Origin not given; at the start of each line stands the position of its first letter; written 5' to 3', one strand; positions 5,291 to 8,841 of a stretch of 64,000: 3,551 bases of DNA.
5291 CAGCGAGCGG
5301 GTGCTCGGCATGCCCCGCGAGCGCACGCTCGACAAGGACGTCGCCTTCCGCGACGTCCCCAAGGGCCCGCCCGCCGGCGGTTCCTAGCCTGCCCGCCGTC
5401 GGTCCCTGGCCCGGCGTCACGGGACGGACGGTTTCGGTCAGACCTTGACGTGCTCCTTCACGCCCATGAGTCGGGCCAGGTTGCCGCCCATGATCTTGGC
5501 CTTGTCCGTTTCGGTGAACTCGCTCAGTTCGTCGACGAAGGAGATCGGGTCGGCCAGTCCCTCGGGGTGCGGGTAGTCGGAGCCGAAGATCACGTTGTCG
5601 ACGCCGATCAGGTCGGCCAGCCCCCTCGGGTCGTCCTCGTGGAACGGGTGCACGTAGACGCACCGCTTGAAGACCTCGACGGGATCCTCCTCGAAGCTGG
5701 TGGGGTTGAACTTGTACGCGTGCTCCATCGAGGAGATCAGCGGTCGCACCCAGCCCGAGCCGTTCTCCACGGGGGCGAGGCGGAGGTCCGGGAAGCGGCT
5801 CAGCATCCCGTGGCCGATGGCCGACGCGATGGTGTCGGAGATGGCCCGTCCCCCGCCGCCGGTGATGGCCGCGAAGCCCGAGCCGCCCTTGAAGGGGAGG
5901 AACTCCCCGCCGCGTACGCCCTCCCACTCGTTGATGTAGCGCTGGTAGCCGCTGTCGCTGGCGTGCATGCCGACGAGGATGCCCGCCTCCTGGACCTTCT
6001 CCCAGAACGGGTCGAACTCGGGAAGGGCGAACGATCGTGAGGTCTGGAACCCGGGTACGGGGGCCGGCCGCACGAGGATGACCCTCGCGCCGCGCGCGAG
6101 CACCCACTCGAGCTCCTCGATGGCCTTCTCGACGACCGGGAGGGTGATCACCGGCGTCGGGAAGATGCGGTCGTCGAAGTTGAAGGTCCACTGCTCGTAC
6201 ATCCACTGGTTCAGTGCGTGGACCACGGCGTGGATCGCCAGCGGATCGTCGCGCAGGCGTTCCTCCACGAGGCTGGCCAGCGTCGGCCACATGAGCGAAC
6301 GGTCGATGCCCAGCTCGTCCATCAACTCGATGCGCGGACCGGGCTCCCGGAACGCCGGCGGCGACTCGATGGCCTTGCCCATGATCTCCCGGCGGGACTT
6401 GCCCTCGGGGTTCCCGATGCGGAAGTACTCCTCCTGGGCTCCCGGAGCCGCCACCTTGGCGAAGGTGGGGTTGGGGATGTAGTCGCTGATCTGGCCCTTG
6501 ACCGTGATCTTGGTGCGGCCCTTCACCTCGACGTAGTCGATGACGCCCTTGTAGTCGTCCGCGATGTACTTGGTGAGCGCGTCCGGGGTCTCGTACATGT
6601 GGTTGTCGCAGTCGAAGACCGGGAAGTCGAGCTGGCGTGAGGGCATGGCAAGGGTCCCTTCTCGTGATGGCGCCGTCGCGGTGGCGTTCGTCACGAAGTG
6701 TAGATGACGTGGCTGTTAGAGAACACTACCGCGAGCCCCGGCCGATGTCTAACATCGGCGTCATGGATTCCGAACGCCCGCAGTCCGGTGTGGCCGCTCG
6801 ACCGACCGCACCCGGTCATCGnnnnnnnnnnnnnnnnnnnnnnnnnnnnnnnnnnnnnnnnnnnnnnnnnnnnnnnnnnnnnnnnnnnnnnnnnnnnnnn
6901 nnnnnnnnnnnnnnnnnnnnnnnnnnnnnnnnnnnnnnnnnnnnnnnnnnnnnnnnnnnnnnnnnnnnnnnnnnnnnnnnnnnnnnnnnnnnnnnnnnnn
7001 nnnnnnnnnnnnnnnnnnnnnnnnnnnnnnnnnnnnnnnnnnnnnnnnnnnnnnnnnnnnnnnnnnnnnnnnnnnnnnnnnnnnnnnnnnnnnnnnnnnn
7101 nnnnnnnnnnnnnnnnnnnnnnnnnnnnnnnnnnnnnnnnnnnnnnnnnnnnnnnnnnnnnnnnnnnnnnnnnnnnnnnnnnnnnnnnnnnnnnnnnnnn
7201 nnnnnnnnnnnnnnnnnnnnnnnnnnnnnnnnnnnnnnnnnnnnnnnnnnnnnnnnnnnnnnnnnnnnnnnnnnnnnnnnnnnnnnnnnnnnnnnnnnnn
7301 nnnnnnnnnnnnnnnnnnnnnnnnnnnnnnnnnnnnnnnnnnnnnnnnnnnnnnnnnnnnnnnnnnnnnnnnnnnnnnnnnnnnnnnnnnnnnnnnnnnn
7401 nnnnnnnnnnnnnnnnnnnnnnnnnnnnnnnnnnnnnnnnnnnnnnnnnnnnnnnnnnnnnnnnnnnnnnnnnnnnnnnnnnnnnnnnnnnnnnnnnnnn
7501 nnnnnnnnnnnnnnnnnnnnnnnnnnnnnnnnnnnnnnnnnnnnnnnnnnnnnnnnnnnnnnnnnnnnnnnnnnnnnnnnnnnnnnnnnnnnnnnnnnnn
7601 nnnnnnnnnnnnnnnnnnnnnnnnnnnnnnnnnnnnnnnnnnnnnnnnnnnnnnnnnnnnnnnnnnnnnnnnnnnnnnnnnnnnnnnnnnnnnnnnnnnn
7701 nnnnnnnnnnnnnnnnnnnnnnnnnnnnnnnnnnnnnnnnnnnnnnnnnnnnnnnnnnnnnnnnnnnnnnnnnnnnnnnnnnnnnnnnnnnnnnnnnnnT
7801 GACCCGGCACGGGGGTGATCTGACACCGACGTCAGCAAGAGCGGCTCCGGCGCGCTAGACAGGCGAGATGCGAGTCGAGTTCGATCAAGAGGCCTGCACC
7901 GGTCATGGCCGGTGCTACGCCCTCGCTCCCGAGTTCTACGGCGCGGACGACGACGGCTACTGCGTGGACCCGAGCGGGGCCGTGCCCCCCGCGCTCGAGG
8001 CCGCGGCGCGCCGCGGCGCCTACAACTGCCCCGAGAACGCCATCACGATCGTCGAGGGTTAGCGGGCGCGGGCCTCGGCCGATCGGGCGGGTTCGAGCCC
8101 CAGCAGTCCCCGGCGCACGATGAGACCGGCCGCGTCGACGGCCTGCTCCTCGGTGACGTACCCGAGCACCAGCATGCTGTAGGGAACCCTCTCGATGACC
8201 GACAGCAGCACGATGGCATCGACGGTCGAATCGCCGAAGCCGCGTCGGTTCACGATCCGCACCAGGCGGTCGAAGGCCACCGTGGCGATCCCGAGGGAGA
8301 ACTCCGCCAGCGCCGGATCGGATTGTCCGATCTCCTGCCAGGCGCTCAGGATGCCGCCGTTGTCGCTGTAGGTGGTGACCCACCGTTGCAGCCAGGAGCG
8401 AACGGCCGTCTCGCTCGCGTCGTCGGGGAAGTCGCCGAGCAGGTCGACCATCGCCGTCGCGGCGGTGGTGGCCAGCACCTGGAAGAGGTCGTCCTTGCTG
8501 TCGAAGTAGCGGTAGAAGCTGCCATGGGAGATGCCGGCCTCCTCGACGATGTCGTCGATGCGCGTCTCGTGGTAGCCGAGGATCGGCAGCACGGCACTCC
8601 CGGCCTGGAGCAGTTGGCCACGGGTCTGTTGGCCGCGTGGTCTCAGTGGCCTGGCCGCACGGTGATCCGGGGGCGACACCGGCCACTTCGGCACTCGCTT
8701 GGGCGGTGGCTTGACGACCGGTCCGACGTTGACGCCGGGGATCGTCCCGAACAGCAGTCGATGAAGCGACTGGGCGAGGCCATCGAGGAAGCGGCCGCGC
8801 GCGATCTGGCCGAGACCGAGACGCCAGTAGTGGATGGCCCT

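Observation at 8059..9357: Single-chain tandem TetR (two HTH modules in one 432-aa polypeptide) as candidate reader of the often asymmetric boxes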

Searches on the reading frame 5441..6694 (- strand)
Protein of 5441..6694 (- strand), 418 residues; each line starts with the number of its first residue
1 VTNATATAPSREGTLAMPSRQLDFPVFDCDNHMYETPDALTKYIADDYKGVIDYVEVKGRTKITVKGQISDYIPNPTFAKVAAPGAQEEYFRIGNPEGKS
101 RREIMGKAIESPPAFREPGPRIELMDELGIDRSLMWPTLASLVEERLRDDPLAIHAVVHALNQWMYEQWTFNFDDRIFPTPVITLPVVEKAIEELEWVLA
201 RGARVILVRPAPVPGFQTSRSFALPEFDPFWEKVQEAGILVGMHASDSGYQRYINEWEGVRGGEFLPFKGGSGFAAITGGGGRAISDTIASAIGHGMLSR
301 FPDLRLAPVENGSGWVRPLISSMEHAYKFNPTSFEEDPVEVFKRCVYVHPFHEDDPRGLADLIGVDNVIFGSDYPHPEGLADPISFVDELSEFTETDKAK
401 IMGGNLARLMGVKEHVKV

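Call 16: search_protein_families(library=pfam, proteins=[window:5441-6694:-], max_evalue=0.00001)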
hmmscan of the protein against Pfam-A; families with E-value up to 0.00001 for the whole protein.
window:5441-6694:- (418 aa): 1 family
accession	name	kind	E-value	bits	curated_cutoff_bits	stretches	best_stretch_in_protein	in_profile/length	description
PF04909.20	Amidohydro_2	-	1.7e-20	74.4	26.4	1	112-409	15-286/289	Amidohydrolase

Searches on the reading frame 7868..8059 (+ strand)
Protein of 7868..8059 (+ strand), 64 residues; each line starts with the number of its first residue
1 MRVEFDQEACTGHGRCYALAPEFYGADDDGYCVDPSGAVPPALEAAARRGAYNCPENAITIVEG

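Call 54: search_protein_families(library=pfam, proteins=[window:7868-8059:+], max_evalue=0.00001)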
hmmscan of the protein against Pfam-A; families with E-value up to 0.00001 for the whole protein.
window:7868-8059:+ (64 aa): 2 families
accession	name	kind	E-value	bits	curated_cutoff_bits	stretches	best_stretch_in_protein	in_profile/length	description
PF13459.11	Fer4_15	-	1.4e-14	54.9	22.4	1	3-61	1-66/66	4Fe-4S single cluster domain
PF13370.11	Fer4_13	-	5.2e-09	37.1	24.5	1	6-60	2-57/58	4Fe-4S single cluster domain of Ferredoxin I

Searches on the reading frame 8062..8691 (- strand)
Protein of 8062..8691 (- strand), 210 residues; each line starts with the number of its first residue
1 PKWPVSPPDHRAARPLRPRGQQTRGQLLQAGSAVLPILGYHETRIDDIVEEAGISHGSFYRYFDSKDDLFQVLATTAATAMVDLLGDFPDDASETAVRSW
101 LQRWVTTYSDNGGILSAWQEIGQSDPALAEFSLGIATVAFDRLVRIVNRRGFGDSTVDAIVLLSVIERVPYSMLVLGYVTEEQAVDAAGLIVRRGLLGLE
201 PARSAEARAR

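Call 71: search_solved_structures(query=window:8062-8691:-, max_evalue=0.01, show_alignments=0)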
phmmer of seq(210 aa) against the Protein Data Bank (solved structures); distinct sequences matched with E-value up to 0.01: 102 (the best 60 are shown).
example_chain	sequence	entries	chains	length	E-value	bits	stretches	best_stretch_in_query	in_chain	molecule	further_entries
9b7y_A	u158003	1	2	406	8.8e-08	35.3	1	12-71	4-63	Transcriptional repressor Mce3R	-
5xaz_A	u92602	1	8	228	2.1e-06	30.8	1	18-80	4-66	Gamma-butyrolactone receptor protein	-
5xay_A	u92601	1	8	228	2.1e-06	30.7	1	18-80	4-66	Gamma-butyrolactone receptor protein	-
2guh_A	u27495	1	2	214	2.3e-06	30.7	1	9-87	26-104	Putative TetR-family transcriptional regulator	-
3rd3_A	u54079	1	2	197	2.3e-06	30.6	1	21-105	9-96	Probable transcriptional regulator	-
3qpl_A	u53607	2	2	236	2.6e-06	30.4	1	11-182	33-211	HTH-type transcriptional regulator EthR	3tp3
4l62_A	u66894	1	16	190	3.4e-06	30.1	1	22-105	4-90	Transcriptional regulator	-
6srn_A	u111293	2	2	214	6.7e-06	29.1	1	11-70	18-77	TetR family transcriptional regulator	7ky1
3qbm_A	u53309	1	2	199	7.1e-06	29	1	19-72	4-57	TetR transcriptional regulator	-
6o6p_A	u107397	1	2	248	7.3e-06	29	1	6-72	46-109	TetR family transcriptional regulator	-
6el2_A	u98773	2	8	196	9.3e-06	28.7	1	15-71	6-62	Transcriptional regulator TetR family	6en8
2f07_A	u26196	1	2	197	1e-05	28.5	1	26-84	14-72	YvdT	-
1rkt_A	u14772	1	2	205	1.1e-05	28.4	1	22-78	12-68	protein yfiR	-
4cgr_A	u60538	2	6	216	1.7e-05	27.8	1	19-172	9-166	PUTATIVE TETR-FAMILY TRANSCRIPTIONAL REGULATOR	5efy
2q24_A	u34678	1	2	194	1.7e-05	27.8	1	12-118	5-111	Putative tetR family transcriptional regulator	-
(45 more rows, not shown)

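Call 73: search_protein_families(library=pfam, proteins=[window:8062-8691:-], max_evalue=0.001)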
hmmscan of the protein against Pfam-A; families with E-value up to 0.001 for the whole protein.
window:8062-8691:- (210 aa): 1 family
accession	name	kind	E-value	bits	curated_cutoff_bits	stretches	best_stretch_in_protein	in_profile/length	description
PF00440.29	TetR_N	-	4.6e-14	52.4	24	1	39-71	13-45/47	Bacterial regulatory proteins, tetR family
